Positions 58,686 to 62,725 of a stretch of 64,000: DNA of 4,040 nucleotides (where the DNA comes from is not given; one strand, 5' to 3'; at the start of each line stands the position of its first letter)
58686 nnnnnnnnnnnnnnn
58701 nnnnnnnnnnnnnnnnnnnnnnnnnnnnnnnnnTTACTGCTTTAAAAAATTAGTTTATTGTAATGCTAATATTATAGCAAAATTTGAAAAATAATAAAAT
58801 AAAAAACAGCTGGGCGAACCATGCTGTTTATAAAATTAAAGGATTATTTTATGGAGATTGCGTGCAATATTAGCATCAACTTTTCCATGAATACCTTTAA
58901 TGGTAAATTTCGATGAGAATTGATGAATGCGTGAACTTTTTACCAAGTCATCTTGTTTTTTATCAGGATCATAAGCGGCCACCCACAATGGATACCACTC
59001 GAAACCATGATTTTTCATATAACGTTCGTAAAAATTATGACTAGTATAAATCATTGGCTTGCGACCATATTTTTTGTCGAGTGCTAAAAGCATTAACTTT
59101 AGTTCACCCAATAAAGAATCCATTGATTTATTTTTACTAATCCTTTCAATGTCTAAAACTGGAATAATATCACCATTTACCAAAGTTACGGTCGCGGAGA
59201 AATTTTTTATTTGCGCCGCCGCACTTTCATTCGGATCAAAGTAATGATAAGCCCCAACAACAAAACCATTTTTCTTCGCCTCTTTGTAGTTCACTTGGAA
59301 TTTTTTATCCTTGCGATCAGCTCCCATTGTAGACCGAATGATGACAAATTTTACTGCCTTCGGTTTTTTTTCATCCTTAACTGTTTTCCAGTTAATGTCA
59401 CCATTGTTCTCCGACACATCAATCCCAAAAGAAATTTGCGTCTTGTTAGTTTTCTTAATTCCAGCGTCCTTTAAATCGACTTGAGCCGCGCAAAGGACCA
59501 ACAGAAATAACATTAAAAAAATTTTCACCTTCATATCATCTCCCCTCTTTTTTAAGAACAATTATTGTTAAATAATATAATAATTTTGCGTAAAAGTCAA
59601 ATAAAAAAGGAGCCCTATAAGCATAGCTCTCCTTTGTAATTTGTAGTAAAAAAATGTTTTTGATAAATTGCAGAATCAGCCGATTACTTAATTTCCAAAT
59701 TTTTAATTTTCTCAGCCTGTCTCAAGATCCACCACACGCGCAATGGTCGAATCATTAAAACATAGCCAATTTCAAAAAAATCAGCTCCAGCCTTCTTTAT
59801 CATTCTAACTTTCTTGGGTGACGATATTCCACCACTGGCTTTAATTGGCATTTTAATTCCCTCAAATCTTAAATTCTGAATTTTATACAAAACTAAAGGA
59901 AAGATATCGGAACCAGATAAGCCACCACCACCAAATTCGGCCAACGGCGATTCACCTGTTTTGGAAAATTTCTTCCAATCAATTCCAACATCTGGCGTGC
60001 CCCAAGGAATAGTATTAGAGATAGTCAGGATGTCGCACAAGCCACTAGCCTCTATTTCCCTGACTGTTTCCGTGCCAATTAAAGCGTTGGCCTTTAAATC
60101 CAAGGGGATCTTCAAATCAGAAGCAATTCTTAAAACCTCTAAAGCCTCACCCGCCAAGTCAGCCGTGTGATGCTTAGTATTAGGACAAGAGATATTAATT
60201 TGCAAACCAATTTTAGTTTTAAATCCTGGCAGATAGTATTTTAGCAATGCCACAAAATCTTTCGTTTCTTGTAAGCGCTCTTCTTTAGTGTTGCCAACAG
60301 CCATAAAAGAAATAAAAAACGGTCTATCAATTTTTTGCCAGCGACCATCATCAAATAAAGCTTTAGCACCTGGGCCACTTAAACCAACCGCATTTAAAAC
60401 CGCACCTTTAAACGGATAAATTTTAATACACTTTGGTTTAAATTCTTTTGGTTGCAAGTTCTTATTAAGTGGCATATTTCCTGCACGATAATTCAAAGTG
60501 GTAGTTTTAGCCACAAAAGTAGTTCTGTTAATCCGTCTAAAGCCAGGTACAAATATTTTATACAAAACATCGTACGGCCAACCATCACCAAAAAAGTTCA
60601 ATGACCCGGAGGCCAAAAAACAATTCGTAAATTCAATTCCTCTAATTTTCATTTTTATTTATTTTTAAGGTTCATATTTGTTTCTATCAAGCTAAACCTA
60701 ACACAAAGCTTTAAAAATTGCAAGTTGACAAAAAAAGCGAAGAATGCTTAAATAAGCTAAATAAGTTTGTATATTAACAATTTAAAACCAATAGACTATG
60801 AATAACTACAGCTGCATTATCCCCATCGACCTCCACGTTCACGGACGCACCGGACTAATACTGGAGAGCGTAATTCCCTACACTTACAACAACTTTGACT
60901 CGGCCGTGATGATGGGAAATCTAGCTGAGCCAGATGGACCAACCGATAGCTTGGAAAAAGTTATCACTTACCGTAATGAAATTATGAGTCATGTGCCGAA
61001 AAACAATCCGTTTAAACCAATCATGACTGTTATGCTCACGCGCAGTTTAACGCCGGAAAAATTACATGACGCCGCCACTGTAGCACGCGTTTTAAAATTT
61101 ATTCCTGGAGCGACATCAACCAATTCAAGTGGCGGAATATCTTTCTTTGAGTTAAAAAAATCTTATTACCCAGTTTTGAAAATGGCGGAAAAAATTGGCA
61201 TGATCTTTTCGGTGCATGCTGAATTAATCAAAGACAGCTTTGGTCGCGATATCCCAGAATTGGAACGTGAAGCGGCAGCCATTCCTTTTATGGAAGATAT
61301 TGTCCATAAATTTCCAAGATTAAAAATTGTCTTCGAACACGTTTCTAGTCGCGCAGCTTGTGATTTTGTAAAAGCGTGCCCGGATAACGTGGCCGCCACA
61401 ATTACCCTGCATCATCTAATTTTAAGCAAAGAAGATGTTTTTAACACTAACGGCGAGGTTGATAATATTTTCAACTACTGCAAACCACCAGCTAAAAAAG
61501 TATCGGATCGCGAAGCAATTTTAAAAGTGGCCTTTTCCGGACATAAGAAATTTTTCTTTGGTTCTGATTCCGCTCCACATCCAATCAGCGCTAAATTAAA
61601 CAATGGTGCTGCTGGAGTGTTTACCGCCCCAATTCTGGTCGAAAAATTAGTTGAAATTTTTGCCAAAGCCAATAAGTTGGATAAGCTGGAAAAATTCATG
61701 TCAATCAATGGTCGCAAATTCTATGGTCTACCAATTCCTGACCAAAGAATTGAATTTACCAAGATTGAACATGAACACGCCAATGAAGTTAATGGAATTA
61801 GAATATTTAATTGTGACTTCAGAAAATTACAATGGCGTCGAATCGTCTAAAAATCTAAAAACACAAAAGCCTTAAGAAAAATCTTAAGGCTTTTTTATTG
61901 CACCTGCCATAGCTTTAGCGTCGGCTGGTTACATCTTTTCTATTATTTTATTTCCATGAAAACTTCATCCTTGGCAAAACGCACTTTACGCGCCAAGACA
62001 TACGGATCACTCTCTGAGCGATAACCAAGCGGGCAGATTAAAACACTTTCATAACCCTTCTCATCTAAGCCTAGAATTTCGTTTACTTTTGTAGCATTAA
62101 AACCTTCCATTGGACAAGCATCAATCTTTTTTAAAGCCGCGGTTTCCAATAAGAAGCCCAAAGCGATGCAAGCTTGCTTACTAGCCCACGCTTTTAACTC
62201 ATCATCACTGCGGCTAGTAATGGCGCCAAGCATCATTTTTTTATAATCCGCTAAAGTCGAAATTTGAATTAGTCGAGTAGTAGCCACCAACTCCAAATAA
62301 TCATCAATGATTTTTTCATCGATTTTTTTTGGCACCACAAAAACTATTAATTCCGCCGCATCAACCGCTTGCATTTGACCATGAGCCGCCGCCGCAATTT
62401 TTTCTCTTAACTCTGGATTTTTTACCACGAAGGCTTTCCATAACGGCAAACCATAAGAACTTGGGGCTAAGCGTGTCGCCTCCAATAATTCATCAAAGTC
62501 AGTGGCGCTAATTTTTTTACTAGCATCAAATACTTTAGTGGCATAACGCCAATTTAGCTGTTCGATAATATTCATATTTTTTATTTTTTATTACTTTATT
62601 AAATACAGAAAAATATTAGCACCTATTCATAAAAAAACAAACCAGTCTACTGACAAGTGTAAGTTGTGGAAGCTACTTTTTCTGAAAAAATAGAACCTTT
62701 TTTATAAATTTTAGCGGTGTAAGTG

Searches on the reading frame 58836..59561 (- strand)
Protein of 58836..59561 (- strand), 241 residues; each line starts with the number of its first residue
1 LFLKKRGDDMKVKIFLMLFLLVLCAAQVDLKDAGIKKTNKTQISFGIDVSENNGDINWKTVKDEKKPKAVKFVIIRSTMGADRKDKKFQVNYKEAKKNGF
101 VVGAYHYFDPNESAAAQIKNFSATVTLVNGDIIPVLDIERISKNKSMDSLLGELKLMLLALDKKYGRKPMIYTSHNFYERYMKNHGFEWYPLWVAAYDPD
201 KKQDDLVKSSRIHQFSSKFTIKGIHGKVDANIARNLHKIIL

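Call 32: search_protein_families(library=pfam, proteins=[window:58836-59561:-], max_evalue=0.00001)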
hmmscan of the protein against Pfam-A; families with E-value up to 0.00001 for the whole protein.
window:58836-59561:- (241 aa): 1 family
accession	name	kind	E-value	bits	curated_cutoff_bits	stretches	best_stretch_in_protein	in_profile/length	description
PF01183.26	Glyco_hydro_25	-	4e-40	138.5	27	1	47-224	1-180/180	Glycosyl hydrolases family 25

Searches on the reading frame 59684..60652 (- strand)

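Call 32: search_protein_families(library=pfam, proteins=[window:59684-60652:-], max_evalue=0.00001)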
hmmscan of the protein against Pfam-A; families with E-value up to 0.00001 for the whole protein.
window:59684-60652:- (322 aa): 1 family
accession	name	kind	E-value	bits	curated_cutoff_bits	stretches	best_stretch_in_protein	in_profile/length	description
PF01180.27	DHO_dh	-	2.8e-12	46.9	27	1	49-299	43-272/291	Dihydroorotate dehydrogenase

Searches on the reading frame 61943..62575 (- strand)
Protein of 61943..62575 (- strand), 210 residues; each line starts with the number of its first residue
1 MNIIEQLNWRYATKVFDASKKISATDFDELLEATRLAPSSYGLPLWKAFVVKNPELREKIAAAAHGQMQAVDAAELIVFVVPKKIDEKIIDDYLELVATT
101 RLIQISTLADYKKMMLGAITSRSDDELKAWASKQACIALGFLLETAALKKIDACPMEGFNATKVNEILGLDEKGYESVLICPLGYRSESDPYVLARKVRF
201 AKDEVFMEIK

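Call 64: search_protein_families(library=pfam, proteins=[window:61943-62575:-], max_evalue=0.00001)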
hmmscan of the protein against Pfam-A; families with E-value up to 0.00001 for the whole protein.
window:61943-62575:- (210 aa): 1 family
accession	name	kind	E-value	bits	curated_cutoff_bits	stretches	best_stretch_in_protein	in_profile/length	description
PF00881.29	Nitroreductase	-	1e-26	94.6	23.5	1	8-185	2-167/167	Nitroreductase family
